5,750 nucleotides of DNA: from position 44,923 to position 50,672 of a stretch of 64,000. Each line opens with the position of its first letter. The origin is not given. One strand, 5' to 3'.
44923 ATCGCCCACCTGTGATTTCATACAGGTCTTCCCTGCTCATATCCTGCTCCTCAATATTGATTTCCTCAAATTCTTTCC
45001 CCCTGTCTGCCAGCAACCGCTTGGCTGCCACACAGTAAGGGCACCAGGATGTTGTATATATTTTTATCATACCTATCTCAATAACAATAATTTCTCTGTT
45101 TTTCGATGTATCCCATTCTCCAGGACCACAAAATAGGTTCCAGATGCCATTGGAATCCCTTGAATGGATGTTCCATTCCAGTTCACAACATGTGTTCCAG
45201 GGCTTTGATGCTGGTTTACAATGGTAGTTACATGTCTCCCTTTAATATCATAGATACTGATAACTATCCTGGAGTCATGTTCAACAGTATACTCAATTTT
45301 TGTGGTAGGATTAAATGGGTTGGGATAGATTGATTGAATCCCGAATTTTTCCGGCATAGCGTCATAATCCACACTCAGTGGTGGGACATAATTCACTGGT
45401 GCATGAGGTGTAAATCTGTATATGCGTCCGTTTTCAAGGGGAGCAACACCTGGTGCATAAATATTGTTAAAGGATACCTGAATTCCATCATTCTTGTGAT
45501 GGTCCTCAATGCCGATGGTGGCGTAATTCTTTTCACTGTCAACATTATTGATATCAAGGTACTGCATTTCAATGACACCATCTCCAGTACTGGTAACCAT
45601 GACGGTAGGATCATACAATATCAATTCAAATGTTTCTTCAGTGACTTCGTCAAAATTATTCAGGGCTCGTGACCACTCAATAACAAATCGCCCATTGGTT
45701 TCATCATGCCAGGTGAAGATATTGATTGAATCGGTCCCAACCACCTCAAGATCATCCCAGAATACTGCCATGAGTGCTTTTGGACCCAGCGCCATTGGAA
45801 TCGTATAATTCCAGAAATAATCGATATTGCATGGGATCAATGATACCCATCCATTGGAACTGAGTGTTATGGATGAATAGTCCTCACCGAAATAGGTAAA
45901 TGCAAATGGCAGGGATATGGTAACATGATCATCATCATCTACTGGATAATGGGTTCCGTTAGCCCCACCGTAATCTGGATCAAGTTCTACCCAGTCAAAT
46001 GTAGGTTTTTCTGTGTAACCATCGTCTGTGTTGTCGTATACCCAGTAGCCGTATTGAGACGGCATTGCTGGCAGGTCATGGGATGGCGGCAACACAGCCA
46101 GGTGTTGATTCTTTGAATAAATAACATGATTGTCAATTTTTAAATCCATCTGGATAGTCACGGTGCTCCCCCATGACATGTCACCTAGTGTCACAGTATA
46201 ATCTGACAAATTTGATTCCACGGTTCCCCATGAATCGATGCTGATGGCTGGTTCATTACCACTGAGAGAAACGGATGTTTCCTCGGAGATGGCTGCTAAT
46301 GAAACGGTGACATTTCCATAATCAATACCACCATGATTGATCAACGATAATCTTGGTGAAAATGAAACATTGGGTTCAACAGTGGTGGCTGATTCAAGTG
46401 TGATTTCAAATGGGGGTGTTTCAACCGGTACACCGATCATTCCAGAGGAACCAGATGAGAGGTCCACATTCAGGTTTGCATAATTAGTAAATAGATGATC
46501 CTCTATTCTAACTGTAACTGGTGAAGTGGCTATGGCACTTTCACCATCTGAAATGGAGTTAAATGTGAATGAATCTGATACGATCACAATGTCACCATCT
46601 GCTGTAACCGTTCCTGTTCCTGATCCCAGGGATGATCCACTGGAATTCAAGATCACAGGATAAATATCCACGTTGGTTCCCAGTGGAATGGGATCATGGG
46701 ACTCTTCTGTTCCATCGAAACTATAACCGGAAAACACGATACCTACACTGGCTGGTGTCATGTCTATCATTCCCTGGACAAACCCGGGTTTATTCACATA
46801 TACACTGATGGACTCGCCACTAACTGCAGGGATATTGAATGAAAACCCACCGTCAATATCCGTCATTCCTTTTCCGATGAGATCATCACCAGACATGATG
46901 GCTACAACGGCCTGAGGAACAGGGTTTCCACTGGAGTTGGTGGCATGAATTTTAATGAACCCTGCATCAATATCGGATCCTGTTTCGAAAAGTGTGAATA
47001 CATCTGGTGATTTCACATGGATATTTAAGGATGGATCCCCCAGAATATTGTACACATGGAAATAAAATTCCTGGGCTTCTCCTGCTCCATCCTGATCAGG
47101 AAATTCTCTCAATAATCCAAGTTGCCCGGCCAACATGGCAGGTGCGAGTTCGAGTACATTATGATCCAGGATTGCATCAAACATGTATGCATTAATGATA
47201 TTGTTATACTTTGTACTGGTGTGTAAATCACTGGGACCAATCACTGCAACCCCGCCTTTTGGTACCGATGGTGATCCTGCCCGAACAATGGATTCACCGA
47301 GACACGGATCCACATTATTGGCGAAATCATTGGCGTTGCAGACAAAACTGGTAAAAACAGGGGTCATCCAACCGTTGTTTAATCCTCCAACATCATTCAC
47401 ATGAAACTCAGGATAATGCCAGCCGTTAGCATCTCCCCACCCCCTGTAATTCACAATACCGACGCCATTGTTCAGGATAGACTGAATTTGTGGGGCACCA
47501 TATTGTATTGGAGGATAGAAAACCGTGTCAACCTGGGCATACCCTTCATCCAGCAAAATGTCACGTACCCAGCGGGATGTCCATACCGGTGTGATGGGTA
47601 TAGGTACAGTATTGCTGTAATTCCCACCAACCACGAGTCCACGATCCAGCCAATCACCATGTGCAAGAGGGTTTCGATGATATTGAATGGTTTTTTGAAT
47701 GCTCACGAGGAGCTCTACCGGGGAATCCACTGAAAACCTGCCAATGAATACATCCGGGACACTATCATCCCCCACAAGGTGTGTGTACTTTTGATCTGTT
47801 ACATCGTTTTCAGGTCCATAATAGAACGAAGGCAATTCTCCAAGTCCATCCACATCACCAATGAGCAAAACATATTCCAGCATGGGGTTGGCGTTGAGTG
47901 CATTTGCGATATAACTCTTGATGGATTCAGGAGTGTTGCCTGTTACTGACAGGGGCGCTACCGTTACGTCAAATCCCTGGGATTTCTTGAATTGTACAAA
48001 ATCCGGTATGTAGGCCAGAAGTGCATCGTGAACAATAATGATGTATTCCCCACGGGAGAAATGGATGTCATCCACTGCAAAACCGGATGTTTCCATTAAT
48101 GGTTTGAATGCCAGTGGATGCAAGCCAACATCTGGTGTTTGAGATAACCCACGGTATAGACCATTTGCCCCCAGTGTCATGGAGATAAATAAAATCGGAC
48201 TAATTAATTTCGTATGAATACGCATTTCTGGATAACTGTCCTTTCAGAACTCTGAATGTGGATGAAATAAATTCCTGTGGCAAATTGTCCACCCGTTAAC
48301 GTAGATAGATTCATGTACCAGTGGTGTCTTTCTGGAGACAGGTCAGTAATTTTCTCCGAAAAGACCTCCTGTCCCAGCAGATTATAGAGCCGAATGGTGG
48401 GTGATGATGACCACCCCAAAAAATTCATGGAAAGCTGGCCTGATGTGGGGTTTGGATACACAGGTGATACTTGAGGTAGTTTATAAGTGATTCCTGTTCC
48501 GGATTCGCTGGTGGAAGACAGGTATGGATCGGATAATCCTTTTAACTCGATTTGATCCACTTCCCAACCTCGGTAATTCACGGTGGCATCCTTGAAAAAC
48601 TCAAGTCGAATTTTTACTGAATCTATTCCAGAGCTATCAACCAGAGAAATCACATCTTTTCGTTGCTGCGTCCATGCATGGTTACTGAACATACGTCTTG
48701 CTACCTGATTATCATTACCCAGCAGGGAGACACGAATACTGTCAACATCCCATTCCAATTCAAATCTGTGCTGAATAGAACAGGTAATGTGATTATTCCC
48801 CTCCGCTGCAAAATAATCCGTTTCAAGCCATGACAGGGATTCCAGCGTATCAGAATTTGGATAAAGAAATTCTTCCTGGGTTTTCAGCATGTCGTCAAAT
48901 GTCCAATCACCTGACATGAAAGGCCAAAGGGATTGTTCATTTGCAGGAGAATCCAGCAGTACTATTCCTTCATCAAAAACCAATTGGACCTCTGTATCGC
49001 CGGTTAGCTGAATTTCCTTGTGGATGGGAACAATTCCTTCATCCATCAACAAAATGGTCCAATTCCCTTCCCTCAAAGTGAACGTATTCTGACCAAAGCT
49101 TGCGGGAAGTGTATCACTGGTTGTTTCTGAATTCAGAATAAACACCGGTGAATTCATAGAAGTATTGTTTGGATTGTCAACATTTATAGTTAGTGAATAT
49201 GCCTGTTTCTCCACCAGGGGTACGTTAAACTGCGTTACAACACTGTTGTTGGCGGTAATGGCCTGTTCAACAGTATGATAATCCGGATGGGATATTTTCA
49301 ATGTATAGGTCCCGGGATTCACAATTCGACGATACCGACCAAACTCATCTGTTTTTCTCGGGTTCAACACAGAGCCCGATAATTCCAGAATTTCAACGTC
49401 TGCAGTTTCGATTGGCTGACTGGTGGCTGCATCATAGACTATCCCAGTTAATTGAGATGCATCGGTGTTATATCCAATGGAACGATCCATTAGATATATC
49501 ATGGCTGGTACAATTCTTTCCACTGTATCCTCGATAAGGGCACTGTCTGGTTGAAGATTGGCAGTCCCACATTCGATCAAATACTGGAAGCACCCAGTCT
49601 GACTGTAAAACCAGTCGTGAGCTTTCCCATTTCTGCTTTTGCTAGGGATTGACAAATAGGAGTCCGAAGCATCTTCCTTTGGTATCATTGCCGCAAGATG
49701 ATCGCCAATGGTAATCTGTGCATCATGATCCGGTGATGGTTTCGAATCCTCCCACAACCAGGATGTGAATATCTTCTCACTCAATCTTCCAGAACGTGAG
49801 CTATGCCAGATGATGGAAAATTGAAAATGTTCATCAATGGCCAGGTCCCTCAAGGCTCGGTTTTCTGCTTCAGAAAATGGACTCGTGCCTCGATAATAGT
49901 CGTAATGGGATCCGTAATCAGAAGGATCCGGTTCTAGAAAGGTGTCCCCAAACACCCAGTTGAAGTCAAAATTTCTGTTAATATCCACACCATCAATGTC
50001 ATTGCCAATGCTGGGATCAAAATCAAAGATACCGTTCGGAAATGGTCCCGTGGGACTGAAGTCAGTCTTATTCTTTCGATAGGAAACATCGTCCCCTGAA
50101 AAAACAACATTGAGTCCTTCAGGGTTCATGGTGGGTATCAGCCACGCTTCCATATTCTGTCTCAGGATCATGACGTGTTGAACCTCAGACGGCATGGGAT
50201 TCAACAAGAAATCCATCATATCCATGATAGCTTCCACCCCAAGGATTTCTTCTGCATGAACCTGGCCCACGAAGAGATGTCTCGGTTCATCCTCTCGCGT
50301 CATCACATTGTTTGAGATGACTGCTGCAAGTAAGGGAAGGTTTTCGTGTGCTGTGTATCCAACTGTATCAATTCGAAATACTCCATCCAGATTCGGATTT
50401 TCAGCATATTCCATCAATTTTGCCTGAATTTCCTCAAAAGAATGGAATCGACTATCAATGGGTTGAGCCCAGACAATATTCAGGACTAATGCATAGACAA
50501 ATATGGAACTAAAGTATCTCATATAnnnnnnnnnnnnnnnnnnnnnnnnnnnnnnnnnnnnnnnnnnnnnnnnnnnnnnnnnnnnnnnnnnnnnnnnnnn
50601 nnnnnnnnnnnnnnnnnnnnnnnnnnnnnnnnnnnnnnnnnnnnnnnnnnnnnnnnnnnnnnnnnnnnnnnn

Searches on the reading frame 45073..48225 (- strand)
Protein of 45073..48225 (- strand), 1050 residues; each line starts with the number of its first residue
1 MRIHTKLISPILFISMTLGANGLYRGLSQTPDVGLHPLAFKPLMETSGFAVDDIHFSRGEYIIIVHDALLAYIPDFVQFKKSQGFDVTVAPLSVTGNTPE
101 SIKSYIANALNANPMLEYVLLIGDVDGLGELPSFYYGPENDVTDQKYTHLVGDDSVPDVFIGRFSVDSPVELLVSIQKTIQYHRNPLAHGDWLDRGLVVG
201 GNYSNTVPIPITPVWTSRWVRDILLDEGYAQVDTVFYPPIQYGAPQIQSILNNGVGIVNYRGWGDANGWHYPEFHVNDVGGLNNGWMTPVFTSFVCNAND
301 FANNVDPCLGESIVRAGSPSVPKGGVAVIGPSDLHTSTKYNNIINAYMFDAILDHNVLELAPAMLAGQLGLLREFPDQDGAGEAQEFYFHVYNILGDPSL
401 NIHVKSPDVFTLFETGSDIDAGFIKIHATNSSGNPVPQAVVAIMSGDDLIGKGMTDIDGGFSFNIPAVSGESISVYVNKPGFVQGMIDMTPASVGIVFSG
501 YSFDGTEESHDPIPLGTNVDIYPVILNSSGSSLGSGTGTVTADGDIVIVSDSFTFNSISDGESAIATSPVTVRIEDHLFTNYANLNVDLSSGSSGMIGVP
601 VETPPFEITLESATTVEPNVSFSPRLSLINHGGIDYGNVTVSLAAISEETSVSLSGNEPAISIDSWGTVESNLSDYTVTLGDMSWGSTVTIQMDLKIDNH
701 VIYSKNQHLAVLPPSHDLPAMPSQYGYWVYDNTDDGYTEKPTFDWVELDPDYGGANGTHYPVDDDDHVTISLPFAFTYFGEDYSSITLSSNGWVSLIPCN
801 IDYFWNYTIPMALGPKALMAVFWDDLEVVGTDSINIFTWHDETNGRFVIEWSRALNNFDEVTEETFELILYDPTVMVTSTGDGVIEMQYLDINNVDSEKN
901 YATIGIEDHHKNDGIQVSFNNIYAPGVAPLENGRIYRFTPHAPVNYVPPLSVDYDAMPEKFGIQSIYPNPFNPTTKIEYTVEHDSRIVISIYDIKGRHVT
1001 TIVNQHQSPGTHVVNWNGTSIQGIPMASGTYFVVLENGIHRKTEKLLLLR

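Call 45: search_protein_families(library=pfam, proteins=[window:45073-48225:-], max_evalue=0.001)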
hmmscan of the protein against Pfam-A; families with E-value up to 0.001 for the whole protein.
window:45073-48225:- (1050 aa): 4 families
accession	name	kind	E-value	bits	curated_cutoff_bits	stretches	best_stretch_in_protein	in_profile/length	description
PF01364.23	Peptidase_C25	-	1.5e-57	196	23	1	61-401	1-373/374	Peptidase family C25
PF13860.13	FlgD_ig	-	6e-09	36.2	27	1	976-1035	13-73/79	FlgD Ig-like domain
PF18962.6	Por_Secre_tail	-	6.9e-08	33.1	27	1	966-1047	1-74/75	Secretion system C-terminal sorting domain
PF13620.12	CarboxypepD_reg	-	0.00052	20.8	32.3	0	429-486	7-63/82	Carboxypeptidase regulatory-like domain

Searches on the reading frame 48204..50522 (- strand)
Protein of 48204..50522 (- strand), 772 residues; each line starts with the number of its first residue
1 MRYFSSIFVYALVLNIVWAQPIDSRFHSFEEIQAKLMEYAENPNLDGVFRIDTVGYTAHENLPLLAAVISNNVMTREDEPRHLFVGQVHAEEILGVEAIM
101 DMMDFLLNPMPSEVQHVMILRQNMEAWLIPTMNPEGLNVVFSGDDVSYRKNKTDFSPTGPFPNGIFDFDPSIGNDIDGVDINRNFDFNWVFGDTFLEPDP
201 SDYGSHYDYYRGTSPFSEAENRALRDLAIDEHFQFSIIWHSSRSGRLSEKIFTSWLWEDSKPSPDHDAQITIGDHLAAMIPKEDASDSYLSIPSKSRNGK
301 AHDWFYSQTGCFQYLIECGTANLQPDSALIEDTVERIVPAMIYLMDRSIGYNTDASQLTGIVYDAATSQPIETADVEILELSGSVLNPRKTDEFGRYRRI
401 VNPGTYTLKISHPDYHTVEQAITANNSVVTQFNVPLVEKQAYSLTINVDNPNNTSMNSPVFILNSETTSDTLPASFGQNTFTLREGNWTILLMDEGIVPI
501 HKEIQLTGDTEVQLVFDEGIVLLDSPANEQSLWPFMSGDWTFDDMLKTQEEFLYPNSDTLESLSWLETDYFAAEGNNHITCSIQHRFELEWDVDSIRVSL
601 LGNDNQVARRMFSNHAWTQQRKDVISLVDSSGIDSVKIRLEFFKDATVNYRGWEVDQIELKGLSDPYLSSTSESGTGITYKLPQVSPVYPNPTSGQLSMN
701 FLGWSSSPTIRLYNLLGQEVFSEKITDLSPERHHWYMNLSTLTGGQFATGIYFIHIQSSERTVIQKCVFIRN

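Call 3: search_protein_families(library=pfam, proteins=[window:48204-50522:-], max_evalue=0.01)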
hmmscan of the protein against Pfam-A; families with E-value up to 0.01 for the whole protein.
window:48204-50522:- (772 aa): 7 families
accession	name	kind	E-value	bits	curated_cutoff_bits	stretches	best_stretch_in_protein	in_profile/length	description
PF00246.29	Peptidase_M14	-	1.9e-28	100.3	21.6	1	49-331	16-278/286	Zinc carboxypeptidase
PF13620.12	CarboxypepD_reg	-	8.7e-13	48.9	32.3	1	357-436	1-81/82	Carboxypeptidase regulatory-like domain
PF18962.6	Por_Secre_tail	-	3.9e-10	40.3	27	1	688-768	1-74/75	Secretion system C-terminal sorting domain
PF13715.12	CarbopepD_reg_2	-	1.1e-07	32.2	32.2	1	358-440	1-80/88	CarboxypepD_reg-like domain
PF08308.17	PEGA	-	0.00021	21.6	20.8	0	401-439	32-70/71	PEGA domain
PF07210.18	DUF1416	-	0.0013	19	23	0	357-434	21-95/97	Protein of unknown function (DUF1416)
PF17210.9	SdrD_B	-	0.0022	18.6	29.7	0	366-427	19-81/112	SdrD B-like domain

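Call 4: search_protein_families(library=ncbifam, proteins=[window:48204-50522:-], max_evalue=0.01)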
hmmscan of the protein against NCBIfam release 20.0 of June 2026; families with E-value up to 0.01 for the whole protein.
window:48204-50522:- (772 aa): 3 families
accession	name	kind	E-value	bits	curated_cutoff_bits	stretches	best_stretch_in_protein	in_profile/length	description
TIGR04183.1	Por_Secre_tail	domain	1.1e-11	44.6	23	1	688-766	1-68/72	T9SS type A sorting domain-containing protein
NF038113.1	T9SSA_dep_M36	equivalog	4.4e-05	21.8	885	1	684-768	792-867/869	T9SS-dependent M36 family metallopeptidase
NF052345.1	S_layer_anammox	exception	0.0024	15.3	1400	1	356-460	1313-1416/1596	Kustd1514 family S-layer glycoprotein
